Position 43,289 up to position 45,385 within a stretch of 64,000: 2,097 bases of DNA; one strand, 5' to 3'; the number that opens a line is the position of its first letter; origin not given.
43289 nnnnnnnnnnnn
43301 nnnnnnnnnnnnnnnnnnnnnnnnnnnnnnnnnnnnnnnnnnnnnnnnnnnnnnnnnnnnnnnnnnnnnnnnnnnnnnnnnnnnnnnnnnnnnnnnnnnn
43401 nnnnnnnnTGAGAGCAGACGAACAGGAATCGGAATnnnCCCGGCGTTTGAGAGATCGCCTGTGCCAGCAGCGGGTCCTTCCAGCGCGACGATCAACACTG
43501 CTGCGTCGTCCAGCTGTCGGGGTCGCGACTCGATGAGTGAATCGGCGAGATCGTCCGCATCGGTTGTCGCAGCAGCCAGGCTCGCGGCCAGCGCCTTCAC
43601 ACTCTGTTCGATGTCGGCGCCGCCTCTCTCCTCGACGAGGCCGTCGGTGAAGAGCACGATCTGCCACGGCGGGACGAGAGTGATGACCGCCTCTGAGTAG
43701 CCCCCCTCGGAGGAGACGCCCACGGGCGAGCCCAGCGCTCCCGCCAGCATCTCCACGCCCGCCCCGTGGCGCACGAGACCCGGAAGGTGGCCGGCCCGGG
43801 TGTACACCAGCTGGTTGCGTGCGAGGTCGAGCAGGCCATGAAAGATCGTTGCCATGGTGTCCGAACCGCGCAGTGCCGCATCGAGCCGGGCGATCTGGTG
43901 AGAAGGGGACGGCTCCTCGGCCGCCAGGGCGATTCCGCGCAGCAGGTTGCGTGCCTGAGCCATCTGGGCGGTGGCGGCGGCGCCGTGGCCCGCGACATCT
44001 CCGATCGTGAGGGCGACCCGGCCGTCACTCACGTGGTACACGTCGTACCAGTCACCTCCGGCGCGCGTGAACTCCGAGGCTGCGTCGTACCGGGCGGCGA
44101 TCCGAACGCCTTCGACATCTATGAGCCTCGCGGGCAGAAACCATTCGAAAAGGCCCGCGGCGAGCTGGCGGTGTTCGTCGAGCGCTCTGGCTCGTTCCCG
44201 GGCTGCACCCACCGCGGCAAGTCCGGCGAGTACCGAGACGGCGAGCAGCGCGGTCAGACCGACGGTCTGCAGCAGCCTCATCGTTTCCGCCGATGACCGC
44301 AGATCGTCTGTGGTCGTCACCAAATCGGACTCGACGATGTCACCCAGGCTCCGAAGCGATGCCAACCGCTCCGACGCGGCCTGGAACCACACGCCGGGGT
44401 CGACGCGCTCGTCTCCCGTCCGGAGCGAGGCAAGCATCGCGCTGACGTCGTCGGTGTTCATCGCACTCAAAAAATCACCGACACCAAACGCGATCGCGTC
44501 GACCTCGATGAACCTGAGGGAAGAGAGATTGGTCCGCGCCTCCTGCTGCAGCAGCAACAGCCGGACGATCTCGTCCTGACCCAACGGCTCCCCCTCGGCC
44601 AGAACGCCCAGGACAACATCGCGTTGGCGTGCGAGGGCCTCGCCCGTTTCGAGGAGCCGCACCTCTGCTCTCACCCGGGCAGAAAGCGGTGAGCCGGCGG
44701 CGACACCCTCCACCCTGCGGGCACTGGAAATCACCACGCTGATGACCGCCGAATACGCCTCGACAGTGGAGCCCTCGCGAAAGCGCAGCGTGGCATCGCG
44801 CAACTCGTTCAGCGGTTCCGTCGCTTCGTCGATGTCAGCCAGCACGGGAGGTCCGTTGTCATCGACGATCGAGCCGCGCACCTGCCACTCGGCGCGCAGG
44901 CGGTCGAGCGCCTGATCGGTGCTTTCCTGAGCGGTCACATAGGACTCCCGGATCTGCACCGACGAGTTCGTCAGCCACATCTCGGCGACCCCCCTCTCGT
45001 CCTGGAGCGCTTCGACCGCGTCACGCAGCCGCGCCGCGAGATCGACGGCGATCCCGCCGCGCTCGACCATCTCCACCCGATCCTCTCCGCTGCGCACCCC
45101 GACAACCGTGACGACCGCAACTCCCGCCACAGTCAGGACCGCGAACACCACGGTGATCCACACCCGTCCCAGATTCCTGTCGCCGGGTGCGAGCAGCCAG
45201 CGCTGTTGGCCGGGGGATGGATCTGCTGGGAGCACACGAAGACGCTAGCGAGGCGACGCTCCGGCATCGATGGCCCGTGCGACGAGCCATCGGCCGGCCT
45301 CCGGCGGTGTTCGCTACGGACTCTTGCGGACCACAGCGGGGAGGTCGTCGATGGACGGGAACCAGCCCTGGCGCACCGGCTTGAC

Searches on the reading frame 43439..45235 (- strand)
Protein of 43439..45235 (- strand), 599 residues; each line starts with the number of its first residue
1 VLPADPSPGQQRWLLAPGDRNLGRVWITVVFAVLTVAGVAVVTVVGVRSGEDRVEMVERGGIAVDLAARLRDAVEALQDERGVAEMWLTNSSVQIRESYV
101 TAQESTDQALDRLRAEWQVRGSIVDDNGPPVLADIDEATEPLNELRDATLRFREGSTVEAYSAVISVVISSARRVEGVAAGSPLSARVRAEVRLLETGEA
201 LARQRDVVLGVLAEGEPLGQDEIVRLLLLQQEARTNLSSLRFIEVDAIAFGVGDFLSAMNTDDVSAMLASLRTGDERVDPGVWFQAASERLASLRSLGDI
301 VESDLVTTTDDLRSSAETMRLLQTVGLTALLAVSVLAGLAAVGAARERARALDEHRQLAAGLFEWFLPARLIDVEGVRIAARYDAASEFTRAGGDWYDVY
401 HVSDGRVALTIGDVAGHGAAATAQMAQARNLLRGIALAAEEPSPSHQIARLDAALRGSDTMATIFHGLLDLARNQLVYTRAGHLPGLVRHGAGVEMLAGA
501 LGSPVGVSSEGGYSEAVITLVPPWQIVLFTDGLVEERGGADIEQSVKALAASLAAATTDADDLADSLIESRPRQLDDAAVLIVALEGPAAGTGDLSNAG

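Call 7: search_protein_families(library=pfam, proteins=[window:43439-45235:-], max_evalue=1)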
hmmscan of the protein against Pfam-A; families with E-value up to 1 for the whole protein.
window:43439-45235:- (599 aa): 2 families
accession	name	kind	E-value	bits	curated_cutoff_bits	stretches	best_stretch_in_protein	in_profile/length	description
PF07228.17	SpoIIE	-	4.4e-37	128.3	25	1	403-584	1-190/192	Stage II sporulation protein E (SpoIIE)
PF08376.15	NIT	-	2.4e-19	71.1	24.9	1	72-305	1-238/239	Nitrate and nitrite sensing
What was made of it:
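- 43436..45235 (-): Convergent gene for a candidate sensor phosphatase: a NIT (nitrate/nitrite-sensing) domain flanked by two hydrophobic segments, followed by a PP2C (SpoIIE) domain. It is the candidate input that dephosphorylates STAS. Pfam NIT at 2.4e-19 and SpoIIE at 4.4e-37 (call 7).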

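Call 8: search_protein_families(library=ncbifam, proteins=[window:43439-45235:-], max_evalue=1)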
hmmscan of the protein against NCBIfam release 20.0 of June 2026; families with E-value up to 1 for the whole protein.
window:43439-45235:- (599 aa): 3 families
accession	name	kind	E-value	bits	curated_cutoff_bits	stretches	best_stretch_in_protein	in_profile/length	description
NF045505.1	RR_RssB_Pseudo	equivalog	9.1e-14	51.3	700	1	393-583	190-389/394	two-component system response regulator RssB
TIGR02865.1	spore_II_E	equivalog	1.2e-06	27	490.8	1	391-570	565-743/764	stage II sporulation protein E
NF038263.1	prot_phos_SiaA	equivalog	7.8e-05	21.4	700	1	392-540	449-604/658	biofilm regulation protein phosphatase SiaA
